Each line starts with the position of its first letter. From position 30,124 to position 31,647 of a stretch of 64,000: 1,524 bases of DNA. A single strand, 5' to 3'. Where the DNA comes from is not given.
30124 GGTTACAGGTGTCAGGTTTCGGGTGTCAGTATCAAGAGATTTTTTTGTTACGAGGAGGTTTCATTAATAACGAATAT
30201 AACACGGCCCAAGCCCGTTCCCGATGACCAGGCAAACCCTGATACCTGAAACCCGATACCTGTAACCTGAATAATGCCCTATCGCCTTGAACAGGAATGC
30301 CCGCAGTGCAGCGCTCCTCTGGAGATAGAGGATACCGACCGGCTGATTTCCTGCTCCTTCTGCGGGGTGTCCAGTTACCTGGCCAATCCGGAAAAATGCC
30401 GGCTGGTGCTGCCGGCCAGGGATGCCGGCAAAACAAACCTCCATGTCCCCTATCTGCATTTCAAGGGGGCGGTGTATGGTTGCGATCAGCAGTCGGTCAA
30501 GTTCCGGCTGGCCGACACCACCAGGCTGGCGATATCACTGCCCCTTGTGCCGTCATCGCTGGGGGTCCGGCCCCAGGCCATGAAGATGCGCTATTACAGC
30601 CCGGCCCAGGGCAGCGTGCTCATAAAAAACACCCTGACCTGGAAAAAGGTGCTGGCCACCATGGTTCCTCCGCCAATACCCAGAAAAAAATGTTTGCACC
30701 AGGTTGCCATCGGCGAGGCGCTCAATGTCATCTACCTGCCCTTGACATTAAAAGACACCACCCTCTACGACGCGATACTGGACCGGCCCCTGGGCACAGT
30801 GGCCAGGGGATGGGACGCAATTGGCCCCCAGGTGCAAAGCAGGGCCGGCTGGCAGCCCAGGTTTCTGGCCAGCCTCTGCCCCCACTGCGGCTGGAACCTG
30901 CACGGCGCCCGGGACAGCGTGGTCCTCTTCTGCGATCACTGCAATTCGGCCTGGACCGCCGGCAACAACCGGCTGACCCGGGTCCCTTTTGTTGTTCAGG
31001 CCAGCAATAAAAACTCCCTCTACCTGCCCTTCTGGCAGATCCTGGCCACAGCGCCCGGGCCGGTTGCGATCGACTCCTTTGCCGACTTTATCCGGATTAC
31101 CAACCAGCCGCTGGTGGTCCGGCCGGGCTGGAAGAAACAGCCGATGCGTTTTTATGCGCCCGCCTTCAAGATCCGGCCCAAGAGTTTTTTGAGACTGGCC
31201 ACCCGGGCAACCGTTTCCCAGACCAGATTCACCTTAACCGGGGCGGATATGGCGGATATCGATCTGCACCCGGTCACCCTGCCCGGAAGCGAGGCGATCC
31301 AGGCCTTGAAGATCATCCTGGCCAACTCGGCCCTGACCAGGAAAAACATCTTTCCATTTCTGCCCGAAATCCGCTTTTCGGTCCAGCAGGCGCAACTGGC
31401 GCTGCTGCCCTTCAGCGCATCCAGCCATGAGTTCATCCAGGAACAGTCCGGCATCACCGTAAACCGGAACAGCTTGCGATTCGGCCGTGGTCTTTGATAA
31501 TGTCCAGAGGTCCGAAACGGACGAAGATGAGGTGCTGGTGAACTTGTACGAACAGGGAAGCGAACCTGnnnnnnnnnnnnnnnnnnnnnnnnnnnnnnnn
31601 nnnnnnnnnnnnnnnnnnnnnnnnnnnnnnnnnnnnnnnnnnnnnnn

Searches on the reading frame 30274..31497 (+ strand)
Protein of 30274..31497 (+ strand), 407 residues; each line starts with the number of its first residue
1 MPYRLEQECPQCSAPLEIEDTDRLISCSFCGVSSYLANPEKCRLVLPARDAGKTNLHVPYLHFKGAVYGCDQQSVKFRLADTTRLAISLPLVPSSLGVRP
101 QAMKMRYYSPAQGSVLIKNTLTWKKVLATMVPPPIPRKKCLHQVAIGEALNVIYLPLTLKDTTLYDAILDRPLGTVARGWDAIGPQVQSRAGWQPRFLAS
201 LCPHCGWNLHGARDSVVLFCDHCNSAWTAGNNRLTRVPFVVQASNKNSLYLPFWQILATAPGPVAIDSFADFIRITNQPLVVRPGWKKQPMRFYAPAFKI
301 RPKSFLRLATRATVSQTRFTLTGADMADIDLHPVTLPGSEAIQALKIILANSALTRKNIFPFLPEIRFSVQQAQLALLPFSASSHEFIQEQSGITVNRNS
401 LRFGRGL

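Call 40: search_protein_families(library=pfam, proteins=[window:30274-31497:+], max_evalue=0.00001)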
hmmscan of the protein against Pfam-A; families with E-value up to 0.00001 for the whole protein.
window:30274-31497:+ (407 aa): 0 families

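Call 53: search_protein_families(library=pfam, proteins=[window:30274-31497:+], max_evalue=0.01)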
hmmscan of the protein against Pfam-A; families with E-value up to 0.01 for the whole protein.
window:30274-31497:+ (407 aa): 1 family
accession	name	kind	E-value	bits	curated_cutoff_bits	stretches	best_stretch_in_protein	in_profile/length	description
PF14446.12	Prok-RING_1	-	0.0028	18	29.1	0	6-33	4-29/54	Prokaryotic RING finger family 1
